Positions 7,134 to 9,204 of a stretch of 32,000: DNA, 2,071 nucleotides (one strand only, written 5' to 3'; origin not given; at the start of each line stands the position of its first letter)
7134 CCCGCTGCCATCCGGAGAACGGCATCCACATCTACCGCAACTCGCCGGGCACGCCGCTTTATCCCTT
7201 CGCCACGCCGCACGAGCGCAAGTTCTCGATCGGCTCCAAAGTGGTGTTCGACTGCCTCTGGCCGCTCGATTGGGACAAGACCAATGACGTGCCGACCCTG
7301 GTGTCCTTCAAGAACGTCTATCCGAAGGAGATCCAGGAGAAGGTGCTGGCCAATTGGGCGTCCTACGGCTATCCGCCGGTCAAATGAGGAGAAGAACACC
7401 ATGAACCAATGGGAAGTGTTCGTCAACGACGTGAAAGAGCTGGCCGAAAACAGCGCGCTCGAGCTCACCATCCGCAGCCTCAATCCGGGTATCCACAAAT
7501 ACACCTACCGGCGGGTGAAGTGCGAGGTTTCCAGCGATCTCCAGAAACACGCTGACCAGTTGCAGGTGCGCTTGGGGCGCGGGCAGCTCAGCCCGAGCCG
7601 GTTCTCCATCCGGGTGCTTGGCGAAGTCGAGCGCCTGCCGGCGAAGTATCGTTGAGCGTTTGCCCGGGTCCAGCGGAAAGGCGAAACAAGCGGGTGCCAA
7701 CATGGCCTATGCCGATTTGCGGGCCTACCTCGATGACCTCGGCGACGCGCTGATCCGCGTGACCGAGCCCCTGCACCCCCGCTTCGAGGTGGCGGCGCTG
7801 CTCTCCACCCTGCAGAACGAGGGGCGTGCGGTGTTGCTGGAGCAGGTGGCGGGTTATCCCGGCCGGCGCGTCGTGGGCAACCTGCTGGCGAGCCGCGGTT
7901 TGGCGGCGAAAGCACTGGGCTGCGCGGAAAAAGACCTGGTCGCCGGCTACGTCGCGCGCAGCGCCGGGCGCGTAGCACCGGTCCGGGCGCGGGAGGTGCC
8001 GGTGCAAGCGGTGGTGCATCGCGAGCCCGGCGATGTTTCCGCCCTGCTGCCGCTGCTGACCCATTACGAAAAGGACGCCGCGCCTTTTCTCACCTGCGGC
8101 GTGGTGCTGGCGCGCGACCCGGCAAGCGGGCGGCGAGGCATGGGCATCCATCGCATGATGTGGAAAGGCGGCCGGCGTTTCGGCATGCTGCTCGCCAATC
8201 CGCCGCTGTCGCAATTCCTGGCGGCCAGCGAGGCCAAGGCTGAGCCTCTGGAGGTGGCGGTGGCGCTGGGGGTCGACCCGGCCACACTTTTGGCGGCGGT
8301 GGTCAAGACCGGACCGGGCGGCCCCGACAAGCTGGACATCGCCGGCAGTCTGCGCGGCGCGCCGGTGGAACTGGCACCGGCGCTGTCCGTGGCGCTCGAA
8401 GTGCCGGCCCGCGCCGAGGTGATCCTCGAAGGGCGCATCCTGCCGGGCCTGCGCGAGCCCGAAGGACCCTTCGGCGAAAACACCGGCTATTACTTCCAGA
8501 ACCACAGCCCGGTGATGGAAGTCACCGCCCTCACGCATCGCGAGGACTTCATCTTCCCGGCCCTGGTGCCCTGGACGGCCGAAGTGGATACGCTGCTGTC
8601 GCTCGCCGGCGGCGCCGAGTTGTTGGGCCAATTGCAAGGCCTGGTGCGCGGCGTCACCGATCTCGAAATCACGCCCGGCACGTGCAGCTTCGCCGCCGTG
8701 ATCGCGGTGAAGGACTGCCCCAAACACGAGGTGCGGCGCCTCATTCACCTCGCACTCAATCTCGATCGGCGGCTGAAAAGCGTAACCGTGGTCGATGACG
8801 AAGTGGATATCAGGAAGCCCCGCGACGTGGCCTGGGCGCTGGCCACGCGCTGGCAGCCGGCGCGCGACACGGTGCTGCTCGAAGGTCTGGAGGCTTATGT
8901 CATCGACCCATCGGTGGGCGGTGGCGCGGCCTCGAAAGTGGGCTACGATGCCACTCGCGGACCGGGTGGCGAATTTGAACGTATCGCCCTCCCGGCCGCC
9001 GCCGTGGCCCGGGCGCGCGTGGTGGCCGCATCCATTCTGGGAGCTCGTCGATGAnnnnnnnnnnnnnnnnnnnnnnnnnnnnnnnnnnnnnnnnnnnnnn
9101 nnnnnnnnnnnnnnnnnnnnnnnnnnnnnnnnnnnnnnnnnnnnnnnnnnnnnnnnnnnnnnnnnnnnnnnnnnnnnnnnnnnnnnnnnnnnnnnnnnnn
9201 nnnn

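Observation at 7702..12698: Six-gene tail of the phenol operon looks like a dedicated flavin / prenyl-FMN cofactor supply and maturation module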

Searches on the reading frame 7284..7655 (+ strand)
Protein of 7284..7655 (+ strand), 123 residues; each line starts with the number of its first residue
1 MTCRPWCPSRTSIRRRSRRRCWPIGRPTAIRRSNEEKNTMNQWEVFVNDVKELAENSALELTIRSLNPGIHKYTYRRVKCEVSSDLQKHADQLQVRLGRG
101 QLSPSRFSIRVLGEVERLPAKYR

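Call 8: search_protein_families(library=ncbifam, proteins=[window:7284-7655:+], max_evalue=0.00001)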
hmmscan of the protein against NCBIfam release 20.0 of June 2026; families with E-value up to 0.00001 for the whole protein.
window:7284-7655:+ (123 aa): 1 family
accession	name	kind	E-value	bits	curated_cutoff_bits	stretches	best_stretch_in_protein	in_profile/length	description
TIGR02725.1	phenyl_P_gamma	equivalog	1.8e-37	127.2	135.55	1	40-122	1-83/84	phenylphosphate carboxylase subunit gamma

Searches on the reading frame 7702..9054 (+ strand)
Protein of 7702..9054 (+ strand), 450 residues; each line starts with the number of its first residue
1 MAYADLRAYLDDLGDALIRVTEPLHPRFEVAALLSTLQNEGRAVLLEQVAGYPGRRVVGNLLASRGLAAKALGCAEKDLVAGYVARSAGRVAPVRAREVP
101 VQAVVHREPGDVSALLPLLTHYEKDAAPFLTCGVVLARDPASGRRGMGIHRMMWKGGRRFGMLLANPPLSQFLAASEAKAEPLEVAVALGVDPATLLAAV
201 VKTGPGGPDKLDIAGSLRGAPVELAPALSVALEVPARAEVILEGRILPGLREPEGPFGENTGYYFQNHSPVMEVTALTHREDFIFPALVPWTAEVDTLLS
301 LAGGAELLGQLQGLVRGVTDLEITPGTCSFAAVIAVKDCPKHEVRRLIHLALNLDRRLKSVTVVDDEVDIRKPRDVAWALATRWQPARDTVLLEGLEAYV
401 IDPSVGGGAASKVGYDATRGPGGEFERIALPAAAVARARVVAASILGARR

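Call 4: search_protein_families(library=pfam, proteins=[window:7702-9054:+], max_evalue=0.01)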
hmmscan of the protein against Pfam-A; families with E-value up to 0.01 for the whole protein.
window:7702-9054:+ (450 aa): 3 families
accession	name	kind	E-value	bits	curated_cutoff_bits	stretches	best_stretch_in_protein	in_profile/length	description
PF01977.22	UbiD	-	5.1e-57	192.8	23.3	1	94-290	3-203/206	3-octaprenyl-4-hydroxybenzoate carboxy-lyase Rift-related domain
PF20696.2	UbiD_C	-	3.4e-22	79.2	24.2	1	298-417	3-127/127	3-octaprenyl-4-hydroxybenzoate carboxy-lyase C-terminal domain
PF20695.2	UbiD_N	-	1.8e-12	47.6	24.3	1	16-82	9-73/78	3-octaprenyl-4-hydroxybenzoate carboxy-lyase N-terminal domain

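Call 5: search_protein_families(library=ncbifam, proteins=[window:7702-9054:+], max_evalue=0.01)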
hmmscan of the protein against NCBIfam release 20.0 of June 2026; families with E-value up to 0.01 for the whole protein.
window:7702-9054:+ (450 aa): 7 families
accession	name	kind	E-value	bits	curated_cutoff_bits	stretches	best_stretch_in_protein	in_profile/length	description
TIGR00148.1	TIGR00148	subfamily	8.6e-79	265.3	244.85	1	7-419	2-437/438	UbiD family decarboxylase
NF041204.1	VdcC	exception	2.7e-66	223.9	650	1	3-419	1-437/467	non-oxidative hydroxyarylic acid decarboxylases subunit C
TIGR03701.1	mena_SCO4490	equivalog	8.2e-52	176.4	495.9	2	88-396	104-417/433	menaquinone biosynthesis decarboxylase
NF008175.0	PRK10922.1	equivalog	9.7e-50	169.5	788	1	95-427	124-465/497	4-hydroxy-3-polyprenylbenzoate decarboxylase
TIGR02724.1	phenyl_P_beta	equivalog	1.2e-26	93.1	468.95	1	6-405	3-423/472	phenylphosphate carboxylase subunit beta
NF041219.1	BagN_FevL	exception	1.2e-24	86.6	1000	1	2-388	16-436/502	bagremycin/ferroverdin biosynthesis UbiD family decarboxylase BagN/FevL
TIGR02723.1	phenyl_P_alpha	equivalog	1.4e-22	80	564.6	1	42-390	49-410/485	phenylphosphate carboxylase subunit alpha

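Call 35: search_solved_structures(query=window:7702-9054:+, max_evalue=1e-10, show_alignments=1)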
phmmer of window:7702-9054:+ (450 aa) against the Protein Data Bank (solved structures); distinct sequences matched with E-value up to 1e-10: 40.
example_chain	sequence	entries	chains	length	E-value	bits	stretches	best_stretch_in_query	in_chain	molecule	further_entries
6h6x_B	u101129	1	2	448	7.3e-76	259.5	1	8-432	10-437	3-polyprenyl-4-hydroxybenzoate decarboxylase and related decarboxylases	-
6h6v_A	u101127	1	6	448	3.8e-73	250.6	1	8-432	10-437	3-polyprenyl-4-hydroxybenzoate decarboxylase and related decarboxylases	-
2idb_A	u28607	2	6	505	1.5e-49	172.8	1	95-427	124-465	3-octaprenyl-4-hydroxybenzoate carboxy-lyase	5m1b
5m1c_A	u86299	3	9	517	1.7e-49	172.6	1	95-427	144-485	3-octaprenyl-4-hydroxybenzoate carboxy-lyase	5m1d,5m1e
7p9q_A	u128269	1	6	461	2.6e-44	155.5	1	4-445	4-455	AnInD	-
5ny5_A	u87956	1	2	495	5.2e-42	147.9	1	39-406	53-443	3,4-dihydroxybenzoate decarboxylase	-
5o3n_A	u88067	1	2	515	5.9e-42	147.8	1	39-406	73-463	3,4-dihydroxybenzoate decarboxylase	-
5o3m_A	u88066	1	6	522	1.4e-40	143.2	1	40-405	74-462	Protocatechuate decarboxylase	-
7ae4_A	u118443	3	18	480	4e-29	105.5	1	2-419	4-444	Phenolic acid decarboxylase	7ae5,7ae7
7pda_A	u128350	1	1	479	1.7e-28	103.4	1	3-405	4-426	UbiD family decarboxylase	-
6da6_A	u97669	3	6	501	7.1e-26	94.8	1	5-401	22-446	UbiD-like decarboxylase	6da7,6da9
7nf0_A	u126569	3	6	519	9e-24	87.8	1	14-411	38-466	Ferulic acid decarboxylase 1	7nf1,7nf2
7ney_A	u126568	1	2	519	4.6e-23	85.5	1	15-411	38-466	Ferulic acid decarboxylase 1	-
9gqr_A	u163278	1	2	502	8e-19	71.5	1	92-406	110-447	decarboxylase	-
8crd_A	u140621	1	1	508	2.2e-18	70.1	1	116-409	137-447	Ferulic acid decarboxylase 1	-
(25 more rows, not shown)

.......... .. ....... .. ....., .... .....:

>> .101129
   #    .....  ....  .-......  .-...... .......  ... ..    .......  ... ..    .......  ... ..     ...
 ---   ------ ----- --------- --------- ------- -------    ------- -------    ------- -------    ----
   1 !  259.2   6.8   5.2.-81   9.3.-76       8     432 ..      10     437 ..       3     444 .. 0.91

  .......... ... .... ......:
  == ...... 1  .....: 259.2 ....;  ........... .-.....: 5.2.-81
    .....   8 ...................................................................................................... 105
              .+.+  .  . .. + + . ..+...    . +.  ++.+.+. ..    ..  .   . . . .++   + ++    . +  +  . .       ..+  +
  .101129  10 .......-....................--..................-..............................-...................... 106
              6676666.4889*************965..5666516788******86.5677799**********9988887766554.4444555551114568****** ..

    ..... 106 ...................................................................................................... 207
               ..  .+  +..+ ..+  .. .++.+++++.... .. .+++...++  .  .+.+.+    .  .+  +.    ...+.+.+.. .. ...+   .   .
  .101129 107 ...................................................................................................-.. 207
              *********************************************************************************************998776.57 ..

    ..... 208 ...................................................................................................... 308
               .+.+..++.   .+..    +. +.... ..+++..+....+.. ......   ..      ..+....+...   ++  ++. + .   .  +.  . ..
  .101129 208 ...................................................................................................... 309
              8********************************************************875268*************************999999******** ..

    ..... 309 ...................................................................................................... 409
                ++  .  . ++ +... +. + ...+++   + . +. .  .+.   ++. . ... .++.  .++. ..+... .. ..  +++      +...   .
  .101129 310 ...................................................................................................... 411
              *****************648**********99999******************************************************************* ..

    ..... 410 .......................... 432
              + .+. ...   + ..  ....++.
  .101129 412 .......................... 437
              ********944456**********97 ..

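Call 55: search_solved_structures(query=window:7702-9054:+, max_evalue=1e-40, show_alignments=5)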
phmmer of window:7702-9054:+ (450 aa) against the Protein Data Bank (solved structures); distinct sequences matched with E-value up to 1e-40: 7.
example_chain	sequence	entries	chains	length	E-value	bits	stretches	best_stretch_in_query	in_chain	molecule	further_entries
6h6x_B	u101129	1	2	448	7.3e-76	259.5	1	8-432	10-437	3-polyprenyl-4-hydroxybenzoate decarboxylase and related decarboxylases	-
6h6v_A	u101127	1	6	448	3.8e-73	250.6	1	8-432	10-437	3-polyprenyl-4-hydroxybenzoate decarboxylase and related decarboxylases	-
2idb_A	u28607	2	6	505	1.5e-49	172.8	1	95-427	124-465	3-octaprenyl-4-hydroxybenzoate carboxy-lyase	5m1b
5m1c_A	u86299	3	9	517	1.7e-49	172.6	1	95-427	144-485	3-octaprenyl-4-hydroxybenzoate carboxy-lyase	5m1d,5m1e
7p9q_A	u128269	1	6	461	2.6e-44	155.5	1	4-445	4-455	AnInD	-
5ny5_A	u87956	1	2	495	5.2e-42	147.9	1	39-406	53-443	3,4-dihydroxybenzoate decarboxylase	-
5o3n_A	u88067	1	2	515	5.9e-42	147.8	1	39-406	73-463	3,4-dihydroxybenzoate decarboxylase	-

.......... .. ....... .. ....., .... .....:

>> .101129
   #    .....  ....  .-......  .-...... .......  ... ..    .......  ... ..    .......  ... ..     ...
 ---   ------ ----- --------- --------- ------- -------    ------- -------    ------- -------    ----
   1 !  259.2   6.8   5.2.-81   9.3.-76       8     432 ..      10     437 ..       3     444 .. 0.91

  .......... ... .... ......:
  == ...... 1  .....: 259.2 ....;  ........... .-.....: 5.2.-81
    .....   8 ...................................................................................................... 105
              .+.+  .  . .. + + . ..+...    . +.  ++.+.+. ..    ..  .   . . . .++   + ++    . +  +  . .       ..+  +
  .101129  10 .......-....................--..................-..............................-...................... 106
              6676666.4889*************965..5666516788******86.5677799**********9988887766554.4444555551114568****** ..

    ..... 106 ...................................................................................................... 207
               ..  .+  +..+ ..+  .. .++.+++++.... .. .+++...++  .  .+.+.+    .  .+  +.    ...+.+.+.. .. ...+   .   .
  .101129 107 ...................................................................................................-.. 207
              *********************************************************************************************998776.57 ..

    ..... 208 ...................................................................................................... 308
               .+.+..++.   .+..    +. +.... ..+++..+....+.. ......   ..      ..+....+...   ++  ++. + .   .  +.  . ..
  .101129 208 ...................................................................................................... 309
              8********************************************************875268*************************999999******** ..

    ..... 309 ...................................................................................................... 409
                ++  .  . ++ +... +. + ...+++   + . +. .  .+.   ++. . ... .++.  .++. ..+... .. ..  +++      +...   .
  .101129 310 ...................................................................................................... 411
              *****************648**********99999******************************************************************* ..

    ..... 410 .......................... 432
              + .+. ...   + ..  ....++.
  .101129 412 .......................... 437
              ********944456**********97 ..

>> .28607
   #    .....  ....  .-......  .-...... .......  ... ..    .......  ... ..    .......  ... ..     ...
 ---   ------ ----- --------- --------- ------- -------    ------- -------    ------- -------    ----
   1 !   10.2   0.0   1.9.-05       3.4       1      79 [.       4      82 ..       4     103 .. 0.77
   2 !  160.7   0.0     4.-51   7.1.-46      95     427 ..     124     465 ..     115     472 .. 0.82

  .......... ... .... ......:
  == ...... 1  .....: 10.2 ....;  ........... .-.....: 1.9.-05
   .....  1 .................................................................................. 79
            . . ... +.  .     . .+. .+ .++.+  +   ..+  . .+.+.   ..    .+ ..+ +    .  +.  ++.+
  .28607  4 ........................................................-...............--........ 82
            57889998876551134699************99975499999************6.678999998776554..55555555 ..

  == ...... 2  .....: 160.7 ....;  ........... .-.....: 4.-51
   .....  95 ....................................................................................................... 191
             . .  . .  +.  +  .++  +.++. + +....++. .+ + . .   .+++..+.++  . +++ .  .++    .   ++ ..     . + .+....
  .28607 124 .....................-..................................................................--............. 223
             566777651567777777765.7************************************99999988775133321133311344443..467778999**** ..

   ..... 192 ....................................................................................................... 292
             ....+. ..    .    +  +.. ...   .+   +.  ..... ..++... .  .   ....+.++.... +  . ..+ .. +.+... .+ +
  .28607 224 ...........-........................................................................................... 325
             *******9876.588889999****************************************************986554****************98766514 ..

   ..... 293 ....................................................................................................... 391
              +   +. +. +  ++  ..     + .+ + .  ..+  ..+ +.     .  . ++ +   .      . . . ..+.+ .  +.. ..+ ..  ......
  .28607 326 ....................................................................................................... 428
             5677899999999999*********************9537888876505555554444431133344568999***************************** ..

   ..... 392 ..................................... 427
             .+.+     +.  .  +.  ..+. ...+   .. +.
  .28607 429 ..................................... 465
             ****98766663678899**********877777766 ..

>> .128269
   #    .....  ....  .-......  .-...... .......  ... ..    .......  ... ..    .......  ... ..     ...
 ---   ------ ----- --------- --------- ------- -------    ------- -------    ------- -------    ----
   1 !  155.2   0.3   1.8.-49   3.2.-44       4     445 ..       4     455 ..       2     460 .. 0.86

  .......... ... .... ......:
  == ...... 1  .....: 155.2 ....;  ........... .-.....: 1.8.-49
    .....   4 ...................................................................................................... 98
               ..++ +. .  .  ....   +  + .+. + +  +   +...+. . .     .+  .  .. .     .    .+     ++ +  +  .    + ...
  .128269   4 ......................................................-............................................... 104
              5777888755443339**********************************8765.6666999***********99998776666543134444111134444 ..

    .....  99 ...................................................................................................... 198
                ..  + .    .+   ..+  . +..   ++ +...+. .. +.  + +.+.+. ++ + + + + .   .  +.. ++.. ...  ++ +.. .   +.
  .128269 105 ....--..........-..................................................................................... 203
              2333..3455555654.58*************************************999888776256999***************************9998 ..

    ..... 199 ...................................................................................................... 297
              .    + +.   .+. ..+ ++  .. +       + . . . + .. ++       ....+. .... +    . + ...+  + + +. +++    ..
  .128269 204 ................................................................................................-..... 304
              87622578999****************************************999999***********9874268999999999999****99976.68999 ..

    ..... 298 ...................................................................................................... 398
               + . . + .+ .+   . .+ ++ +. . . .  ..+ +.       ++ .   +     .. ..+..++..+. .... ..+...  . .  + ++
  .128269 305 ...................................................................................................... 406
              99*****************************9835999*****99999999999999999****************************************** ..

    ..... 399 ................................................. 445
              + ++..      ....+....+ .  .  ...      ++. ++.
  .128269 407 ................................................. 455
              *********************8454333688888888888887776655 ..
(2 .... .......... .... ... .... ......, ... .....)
